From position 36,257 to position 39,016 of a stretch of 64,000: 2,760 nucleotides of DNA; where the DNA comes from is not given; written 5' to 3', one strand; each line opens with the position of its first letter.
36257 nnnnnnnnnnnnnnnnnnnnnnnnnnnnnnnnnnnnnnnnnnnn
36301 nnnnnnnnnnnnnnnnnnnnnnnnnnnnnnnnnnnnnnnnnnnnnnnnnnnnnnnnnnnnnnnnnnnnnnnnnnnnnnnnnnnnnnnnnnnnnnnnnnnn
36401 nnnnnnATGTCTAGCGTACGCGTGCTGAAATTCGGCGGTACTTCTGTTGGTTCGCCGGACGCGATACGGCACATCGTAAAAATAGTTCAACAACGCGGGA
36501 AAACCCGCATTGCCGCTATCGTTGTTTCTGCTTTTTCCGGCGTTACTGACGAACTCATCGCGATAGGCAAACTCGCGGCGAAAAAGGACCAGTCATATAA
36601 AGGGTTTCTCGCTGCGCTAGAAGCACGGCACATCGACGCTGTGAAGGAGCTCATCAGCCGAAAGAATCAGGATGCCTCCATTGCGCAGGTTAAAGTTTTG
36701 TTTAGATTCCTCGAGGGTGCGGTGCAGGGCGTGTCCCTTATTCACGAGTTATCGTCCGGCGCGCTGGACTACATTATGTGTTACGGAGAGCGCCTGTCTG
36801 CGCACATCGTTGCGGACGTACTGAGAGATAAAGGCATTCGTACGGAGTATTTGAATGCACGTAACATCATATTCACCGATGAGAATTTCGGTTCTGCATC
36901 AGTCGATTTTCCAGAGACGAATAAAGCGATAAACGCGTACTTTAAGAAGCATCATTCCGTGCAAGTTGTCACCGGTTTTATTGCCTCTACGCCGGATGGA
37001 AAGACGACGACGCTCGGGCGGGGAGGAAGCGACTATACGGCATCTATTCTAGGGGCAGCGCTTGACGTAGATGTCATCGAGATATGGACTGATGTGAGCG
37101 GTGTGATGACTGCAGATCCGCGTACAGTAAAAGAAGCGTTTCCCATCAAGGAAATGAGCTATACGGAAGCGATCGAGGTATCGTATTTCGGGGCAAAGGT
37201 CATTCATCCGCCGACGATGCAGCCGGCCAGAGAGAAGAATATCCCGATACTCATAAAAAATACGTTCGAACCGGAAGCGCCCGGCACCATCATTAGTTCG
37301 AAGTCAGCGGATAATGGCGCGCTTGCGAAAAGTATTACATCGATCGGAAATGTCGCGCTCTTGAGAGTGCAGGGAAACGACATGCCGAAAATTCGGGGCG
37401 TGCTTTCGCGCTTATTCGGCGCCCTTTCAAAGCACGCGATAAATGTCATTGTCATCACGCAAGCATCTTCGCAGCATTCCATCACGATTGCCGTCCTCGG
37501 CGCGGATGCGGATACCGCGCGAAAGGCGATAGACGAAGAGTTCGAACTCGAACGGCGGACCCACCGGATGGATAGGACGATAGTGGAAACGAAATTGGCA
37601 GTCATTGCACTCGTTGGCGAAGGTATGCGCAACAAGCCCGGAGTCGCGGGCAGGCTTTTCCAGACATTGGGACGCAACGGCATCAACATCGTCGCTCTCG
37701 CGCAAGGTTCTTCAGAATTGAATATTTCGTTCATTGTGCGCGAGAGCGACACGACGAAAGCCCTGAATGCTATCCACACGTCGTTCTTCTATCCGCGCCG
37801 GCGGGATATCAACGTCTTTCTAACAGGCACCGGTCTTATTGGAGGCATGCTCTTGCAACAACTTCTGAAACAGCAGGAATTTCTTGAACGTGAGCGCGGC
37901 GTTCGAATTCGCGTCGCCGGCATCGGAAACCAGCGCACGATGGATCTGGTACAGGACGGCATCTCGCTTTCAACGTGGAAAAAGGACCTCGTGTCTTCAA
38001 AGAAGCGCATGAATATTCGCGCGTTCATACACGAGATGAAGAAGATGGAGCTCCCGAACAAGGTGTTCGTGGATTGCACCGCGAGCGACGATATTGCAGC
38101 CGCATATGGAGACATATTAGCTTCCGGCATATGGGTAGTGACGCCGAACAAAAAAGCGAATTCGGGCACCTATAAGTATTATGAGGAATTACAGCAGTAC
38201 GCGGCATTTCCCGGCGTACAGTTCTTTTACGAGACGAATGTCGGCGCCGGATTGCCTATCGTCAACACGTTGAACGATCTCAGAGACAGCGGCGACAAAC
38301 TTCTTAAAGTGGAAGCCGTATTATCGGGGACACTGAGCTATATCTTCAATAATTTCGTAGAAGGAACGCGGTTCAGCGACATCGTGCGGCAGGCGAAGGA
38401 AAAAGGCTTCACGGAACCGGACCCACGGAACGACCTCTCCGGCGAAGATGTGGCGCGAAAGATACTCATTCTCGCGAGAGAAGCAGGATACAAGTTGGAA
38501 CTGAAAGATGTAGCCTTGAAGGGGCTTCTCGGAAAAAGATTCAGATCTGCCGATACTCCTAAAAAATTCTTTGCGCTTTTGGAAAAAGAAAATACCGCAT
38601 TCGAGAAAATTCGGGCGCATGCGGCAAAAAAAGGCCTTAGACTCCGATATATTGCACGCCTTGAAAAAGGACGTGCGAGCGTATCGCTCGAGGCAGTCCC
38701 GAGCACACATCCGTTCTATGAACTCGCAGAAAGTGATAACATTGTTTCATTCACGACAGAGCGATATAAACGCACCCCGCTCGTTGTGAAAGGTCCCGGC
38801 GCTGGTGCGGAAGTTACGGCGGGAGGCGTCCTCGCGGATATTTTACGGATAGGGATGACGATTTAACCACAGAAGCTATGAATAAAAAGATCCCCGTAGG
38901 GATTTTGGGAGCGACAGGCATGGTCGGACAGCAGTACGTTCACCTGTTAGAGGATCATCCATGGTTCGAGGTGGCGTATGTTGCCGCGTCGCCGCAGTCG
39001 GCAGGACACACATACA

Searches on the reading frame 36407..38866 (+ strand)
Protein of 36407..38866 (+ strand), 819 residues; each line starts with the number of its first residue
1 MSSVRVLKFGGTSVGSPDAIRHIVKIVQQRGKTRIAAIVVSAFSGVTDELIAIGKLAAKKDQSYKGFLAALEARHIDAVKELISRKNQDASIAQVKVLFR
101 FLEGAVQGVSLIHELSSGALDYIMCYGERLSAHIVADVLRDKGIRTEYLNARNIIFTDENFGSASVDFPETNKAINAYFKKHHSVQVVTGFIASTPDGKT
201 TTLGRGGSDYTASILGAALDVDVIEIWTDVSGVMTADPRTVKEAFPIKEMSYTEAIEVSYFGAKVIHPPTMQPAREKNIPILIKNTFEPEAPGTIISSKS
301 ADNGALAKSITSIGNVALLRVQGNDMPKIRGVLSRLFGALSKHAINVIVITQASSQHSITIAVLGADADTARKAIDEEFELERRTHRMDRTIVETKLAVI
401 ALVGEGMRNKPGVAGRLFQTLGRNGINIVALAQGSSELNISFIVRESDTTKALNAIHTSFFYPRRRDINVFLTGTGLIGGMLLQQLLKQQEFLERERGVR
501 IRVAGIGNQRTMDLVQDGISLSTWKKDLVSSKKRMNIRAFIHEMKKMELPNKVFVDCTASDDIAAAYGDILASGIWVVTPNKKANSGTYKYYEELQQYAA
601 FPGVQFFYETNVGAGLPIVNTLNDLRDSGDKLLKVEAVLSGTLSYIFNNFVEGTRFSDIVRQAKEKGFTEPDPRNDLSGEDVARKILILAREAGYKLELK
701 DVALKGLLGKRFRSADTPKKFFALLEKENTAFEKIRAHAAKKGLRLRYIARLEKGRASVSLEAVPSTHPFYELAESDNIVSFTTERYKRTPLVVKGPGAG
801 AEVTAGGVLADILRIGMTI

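Call 18: search_protein_families(library=pfam, proteins=[window:36407-38866:+], max_evalue=0.00001)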
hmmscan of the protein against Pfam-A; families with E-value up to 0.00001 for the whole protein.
window:36407-38866:+ (819 aa): 6 families
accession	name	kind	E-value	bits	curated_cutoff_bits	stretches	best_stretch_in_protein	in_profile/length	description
PF00742.24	Homoserine_dh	-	7.2e-52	176.1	22.9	1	617-813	1-173/173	Homoserine dehydrogenase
PF00696.33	AA_kinase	-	4.7e-49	167.7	24.9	1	5-285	3-234/234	Amino acid kinase family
PF22468.2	ACT_9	-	1.3e-41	140.6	27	2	400-460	1-61/61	ACT domain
PF01842.31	ACT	-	1.8e-17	63.2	27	1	406-456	6-61/66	ACT domain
PF03447.22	NAD_binding_3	-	2.5e-16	60.9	24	1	474-609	1-116/116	Homoserine dehydrogenase, NAD binding domain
PF13840.12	ACT_7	-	1.1e-14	54.5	27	1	394-457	3-64/65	ACT domain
